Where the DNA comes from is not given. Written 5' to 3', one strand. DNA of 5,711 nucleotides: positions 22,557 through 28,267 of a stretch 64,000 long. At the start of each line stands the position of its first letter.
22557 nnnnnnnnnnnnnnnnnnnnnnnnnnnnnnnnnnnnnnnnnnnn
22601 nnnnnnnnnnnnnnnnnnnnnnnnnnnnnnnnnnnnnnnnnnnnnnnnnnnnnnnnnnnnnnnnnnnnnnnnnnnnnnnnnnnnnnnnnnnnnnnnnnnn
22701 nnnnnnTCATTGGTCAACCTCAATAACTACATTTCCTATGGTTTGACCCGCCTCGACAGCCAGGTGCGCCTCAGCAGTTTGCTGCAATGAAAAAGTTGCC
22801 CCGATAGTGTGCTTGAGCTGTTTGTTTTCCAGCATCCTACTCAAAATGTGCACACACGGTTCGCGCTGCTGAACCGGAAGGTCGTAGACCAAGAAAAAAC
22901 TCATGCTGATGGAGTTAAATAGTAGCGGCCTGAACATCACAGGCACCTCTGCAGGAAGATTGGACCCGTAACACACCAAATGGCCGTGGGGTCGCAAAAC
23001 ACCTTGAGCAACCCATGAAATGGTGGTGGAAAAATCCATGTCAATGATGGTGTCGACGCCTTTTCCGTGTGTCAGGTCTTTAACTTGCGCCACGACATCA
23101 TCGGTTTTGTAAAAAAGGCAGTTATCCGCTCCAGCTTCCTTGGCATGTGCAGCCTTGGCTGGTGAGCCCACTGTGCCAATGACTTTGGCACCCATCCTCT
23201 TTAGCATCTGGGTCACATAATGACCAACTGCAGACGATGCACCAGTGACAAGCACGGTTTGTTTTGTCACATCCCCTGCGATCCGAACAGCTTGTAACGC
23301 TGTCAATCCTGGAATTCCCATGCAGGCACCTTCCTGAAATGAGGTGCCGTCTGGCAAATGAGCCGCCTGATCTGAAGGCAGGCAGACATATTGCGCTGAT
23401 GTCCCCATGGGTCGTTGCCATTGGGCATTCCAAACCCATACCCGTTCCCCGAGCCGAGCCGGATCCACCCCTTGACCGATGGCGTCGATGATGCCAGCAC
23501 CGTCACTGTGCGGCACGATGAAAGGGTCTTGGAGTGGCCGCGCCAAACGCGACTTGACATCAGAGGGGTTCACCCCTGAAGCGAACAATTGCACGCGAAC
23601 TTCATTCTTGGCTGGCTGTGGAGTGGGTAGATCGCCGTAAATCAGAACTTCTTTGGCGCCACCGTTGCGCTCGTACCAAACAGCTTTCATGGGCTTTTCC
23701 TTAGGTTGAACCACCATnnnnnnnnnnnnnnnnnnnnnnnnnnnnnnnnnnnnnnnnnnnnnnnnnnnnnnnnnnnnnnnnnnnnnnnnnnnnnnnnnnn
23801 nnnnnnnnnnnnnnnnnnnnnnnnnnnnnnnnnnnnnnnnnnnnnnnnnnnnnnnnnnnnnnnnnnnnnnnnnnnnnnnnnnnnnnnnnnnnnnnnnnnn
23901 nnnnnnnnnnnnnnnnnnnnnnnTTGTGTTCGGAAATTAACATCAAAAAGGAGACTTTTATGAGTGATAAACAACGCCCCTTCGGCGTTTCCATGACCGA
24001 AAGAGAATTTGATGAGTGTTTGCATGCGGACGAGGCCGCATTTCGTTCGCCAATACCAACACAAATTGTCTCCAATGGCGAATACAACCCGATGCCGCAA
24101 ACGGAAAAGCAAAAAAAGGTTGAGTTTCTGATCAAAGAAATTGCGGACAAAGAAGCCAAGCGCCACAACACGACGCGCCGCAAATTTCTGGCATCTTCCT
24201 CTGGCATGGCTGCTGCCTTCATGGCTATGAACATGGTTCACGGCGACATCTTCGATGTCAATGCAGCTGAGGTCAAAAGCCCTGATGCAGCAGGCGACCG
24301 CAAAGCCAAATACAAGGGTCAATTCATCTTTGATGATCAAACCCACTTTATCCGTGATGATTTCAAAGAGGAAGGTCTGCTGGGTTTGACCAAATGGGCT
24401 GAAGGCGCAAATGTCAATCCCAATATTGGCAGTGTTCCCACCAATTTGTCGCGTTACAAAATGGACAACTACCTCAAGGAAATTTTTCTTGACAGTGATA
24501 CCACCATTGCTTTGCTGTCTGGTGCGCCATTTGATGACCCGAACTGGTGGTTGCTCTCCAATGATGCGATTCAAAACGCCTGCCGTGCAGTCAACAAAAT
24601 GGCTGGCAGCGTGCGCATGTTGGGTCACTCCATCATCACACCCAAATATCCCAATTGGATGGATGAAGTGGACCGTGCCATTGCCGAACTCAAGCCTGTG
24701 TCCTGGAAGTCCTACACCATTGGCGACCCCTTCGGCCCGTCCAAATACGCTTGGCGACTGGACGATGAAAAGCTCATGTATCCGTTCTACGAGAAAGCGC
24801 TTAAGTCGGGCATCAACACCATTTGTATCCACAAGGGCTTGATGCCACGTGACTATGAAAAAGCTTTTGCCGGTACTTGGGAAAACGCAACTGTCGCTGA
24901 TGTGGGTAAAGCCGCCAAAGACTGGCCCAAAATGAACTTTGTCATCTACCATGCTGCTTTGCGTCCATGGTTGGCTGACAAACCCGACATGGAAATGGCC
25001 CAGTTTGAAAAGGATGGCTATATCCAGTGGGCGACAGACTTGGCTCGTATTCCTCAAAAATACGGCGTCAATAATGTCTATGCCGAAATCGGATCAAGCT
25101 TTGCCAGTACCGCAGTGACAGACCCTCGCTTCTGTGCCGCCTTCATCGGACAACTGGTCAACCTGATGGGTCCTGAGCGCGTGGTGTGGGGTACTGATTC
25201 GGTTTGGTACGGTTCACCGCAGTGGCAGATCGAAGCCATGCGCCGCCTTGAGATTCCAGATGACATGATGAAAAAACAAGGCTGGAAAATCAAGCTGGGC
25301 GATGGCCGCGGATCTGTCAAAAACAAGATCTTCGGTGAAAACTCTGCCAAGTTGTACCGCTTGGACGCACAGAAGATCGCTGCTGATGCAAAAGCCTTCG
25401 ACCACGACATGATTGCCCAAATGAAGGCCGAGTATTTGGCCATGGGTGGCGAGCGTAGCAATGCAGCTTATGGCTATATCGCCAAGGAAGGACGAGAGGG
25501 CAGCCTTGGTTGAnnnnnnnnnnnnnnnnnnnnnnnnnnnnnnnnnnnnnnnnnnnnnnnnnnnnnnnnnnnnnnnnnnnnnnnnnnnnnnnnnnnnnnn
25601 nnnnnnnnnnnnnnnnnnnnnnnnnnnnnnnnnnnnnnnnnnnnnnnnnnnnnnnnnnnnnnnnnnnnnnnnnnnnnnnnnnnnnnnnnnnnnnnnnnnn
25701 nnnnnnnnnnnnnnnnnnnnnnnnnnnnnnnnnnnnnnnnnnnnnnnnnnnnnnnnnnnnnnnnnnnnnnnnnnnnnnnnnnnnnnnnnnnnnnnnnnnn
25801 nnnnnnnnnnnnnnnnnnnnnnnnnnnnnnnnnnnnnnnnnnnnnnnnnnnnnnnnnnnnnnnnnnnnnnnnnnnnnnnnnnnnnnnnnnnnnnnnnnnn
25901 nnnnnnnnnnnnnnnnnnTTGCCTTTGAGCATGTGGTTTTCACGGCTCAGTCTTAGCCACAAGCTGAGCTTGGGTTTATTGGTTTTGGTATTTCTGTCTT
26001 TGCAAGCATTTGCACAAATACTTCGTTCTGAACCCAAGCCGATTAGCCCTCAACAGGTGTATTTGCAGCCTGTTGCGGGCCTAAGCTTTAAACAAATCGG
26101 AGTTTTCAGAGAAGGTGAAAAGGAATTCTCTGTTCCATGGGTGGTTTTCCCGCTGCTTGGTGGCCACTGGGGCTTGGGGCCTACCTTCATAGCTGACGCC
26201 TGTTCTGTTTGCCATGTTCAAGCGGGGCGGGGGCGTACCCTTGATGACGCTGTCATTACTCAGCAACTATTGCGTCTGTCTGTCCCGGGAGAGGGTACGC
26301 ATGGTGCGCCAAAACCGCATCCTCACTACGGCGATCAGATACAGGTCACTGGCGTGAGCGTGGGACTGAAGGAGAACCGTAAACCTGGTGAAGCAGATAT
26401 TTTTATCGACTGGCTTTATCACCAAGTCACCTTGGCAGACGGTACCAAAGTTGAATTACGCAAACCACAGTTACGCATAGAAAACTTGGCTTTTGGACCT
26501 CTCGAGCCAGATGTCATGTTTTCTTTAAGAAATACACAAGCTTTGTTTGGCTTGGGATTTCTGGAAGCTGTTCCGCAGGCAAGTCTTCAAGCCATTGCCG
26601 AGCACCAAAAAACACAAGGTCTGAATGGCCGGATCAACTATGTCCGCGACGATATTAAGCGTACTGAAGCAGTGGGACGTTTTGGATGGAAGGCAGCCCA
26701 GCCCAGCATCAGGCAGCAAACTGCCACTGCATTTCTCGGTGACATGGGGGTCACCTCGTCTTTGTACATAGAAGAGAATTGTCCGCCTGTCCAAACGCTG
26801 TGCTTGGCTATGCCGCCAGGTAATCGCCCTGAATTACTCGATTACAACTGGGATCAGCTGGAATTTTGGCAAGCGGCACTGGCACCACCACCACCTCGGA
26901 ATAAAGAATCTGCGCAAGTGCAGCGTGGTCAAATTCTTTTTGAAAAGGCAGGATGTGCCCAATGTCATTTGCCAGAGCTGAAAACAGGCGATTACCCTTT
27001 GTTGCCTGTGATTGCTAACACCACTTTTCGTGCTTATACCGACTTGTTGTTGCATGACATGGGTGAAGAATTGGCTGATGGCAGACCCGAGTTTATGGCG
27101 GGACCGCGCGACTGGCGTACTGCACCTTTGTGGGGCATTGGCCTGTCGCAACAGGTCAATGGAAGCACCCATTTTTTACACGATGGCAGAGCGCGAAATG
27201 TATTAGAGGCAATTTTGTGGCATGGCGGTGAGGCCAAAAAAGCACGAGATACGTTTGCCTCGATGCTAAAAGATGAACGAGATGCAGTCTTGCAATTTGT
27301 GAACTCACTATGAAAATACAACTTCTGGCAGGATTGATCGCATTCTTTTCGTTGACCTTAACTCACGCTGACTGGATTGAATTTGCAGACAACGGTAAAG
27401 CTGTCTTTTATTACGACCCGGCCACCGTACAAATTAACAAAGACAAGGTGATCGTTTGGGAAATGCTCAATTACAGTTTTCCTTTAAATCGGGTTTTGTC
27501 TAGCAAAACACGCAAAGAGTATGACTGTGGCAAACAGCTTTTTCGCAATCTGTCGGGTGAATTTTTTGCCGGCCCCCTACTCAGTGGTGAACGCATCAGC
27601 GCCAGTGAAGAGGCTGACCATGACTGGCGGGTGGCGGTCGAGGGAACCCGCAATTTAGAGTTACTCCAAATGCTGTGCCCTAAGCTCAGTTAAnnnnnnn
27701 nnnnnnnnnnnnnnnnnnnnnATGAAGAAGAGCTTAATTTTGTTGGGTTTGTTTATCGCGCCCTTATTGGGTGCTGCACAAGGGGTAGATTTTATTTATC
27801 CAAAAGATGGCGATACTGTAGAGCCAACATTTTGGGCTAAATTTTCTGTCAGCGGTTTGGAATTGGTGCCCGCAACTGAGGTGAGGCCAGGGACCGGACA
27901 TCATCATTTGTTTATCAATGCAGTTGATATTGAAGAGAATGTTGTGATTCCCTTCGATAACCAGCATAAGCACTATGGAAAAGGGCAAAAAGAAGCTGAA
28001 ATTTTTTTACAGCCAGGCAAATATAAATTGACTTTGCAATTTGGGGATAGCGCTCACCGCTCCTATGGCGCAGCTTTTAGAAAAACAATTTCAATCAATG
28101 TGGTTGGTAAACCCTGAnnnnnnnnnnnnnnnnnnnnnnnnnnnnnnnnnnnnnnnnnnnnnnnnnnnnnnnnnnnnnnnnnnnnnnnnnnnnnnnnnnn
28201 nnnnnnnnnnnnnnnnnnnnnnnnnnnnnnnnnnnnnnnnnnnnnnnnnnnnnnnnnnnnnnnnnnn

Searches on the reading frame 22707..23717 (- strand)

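Call 13: search_protein_families(library=pfam, proteins=[window:22707-23717:-], max_evalue=0.01)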
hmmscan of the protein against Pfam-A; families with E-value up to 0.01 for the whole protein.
window:22707-23717:- (336 aa): 5 families
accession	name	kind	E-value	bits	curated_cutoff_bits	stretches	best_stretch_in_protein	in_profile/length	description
PF00107.32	ADH_zinc_N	-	4.7e-24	85.2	31.8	1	163-283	1-117/129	Zinc-binding dehydrogenase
PF13602.12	ADH_zinc_N_2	-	4.9e-15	57.1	27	1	196-332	2-134/134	Zinc-binding dehydrogenase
PF08240.17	ADH_N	-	1.3e-09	38.7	23.5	1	37-123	2-104/104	Alcohol dehydrogenase GroES-like domain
PF00106.31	adh_short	-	0.00059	19.8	26.6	1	153-206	1-57/195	short chain dehydrogenase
PF01370.27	Epimerase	-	0.0051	16.7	20.9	1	155-225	1-69/240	NAD dependent epimerase/dehydratase family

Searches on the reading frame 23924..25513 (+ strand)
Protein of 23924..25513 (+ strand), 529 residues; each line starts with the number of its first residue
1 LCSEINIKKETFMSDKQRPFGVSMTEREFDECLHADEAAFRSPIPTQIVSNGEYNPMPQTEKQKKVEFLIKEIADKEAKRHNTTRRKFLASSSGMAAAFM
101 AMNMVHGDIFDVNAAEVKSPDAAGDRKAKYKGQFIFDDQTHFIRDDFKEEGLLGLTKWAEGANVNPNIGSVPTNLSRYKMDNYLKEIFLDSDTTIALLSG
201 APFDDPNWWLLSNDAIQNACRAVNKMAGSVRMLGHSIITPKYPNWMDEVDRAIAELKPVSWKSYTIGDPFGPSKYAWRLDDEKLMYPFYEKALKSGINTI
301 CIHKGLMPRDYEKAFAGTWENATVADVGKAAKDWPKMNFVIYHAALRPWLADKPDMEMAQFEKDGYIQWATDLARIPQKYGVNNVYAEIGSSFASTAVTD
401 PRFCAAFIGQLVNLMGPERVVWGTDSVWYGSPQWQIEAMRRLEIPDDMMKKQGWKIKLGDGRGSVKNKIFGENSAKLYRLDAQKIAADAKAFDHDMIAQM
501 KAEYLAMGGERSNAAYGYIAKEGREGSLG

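Call 13: search_protein_families(library=pfam, proteins=[window:23924-25513:+], max_evalue=0.01)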
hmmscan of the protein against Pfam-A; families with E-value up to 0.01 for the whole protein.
window:23924-25513:+ (529 aa): 1 family
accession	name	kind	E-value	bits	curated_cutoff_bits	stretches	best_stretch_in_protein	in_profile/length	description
PF04909.20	Amidohydro_2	-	5e-12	46.6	26.4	1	245-480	94-289/289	Amidohydrolase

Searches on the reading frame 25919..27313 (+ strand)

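Call 13: search_protein_families(library=pfam, proteins=[window:25919-27313:+], max_evalue=0.01)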
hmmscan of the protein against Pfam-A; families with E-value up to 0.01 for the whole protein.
window:25919-27313:+ (464 aa): 2 families
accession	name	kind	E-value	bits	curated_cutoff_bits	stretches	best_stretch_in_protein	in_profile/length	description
PF06537.16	DHOR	-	9e-77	259.1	22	1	48-464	23-499/499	Di-haem oxidoreductase, putative peroxidase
PF00034.26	Cytochrom_C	-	0.00011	23.8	21.3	0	334-360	1-28/90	Cytochrome c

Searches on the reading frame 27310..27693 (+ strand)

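Call 13: search_protein_families(library=pfam, proteins=[window:27310-27693:+], max_evalue=0.01)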
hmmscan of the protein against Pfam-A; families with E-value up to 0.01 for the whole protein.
window:27310-27693:+ (127 aa): 1 family
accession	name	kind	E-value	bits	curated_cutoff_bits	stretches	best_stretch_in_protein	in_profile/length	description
PF16747.10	Adhesin_E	-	1.1e-18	67.9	23.7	1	22-123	1-108/109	Surface-adhesin protein E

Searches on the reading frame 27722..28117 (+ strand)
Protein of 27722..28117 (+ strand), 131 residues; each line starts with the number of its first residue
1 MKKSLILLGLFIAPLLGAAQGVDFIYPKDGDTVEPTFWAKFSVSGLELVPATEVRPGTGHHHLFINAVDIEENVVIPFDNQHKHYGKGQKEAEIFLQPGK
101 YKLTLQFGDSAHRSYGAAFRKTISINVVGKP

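Call 13: search_protein_families(library=pfam, proteins=[window:27722-28117:+], max_evalue=0.01)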
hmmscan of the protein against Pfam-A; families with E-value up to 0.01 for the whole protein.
window:27722-28117:+ (131 aa): 1 family
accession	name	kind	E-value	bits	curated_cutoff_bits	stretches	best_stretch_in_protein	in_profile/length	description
PF14347.11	DUF4399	-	8.9e-29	100.1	28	1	40-127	2-90/91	Domain of unknown function (DUF4399)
